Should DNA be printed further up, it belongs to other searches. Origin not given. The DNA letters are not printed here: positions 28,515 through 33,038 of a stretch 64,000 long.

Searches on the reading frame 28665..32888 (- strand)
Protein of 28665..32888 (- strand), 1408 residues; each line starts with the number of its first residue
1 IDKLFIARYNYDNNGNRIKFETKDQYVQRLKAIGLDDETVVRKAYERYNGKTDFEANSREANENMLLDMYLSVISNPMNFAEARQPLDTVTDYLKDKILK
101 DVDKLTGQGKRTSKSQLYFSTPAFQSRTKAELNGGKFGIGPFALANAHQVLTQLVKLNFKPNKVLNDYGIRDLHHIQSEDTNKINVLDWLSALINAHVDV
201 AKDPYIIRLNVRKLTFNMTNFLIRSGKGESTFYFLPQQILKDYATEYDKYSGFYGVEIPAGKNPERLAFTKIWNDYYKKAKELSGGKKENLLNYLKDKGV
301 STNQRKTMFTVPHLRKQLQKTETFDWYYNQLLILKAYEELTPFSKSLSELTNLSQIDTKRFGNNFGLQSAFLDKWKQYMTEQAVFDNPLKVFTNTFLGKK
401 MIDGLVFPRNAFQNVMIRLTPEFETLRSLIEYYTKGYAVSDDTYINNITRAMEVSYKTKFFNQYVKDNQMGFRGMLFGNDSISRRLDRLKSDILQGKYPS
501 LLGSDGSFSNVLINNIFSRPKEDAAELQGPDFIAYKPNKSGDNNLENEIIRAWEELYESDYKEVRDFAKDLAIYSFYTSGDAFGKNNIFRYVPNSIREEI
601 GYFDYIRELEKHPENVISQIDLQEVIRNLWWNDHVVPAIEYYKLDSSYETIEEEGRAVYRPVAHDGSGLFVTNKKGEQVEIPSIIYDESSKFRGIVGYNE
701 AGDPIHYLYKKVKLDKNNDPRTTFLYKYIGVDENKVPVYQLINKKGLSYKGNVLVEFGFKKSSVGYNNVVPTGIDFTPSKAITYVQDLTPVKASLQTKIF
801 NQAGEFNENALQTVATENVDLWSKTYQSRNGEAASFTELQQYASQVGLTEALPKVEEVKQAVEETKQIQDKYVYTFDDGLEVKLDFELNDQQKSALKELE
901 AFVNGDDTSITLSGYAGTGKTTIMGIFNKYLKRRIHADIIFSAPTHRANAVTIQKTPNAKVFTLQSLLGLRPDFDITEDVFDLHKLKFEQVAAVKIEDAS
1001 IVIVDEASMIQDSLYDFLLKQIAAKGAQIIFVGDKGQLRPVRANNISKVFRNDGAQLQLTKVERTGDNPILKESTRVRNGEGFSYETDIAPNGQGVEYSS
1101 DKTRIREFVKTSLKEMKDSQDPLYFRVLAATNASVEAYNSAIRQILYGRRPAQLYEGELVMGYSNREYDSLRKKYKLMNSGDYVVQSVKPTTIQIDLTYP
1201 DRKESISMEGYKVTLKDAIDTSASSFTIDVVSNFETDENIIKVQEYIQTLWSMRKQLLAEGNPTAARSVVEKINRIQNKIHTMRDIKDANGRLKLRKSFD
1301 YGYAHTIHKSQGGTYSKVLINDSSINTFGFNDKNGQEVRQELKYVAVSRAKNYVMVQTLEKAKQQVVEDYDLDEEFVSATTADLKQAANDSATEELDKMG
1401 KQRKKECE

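Call 13: search_solved_structures(query=window:28665-32888:-, max_evalue=0.01, show_alignments=1)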
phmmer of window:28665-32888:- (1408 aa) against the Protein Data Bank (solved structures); distinct sequences matched with E-value up to 0.01: 8.
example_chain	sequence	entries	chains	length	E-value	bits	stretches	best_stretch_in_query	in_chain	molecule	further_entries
9kwf_B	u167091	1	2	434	8.7e-22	80.2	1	888-1190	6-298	Putative deoxyribonuclease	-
3upu_A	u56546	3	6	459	1.7e-21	79.2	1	887-1159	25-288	ATP-dependent DNA helicase dda | Dda helicase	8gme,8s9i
8jx6_A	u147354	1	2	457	2e-13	52.5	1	898-1161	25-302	Deep-Sea Helicase 9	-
8bnv_A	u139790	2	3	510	5.2e-06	27.9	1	905-1052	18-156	AAA family ATPase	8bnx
5ftb_A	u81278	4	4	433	2.4e-05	25.7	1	898-1045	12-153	TPR DOMAIN PROTEIN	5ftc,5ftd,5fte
5ftf_A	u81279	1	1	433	3.3e-05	25.2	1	898-1045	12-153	TPR DOMAIN PROTEIN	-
5fhd_A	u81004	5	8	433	3.3e-05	25.2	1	898-1045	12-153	Uncharacterized protein | ATP-dependent DNA helicase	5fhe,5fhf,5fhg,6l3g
3e1s_A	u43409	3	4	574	0.00048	21.4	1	999-1083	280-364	Exodeoxyribonuclease V, subunit RecD | Exodeoxyribonuclease V, subunit RecD, putative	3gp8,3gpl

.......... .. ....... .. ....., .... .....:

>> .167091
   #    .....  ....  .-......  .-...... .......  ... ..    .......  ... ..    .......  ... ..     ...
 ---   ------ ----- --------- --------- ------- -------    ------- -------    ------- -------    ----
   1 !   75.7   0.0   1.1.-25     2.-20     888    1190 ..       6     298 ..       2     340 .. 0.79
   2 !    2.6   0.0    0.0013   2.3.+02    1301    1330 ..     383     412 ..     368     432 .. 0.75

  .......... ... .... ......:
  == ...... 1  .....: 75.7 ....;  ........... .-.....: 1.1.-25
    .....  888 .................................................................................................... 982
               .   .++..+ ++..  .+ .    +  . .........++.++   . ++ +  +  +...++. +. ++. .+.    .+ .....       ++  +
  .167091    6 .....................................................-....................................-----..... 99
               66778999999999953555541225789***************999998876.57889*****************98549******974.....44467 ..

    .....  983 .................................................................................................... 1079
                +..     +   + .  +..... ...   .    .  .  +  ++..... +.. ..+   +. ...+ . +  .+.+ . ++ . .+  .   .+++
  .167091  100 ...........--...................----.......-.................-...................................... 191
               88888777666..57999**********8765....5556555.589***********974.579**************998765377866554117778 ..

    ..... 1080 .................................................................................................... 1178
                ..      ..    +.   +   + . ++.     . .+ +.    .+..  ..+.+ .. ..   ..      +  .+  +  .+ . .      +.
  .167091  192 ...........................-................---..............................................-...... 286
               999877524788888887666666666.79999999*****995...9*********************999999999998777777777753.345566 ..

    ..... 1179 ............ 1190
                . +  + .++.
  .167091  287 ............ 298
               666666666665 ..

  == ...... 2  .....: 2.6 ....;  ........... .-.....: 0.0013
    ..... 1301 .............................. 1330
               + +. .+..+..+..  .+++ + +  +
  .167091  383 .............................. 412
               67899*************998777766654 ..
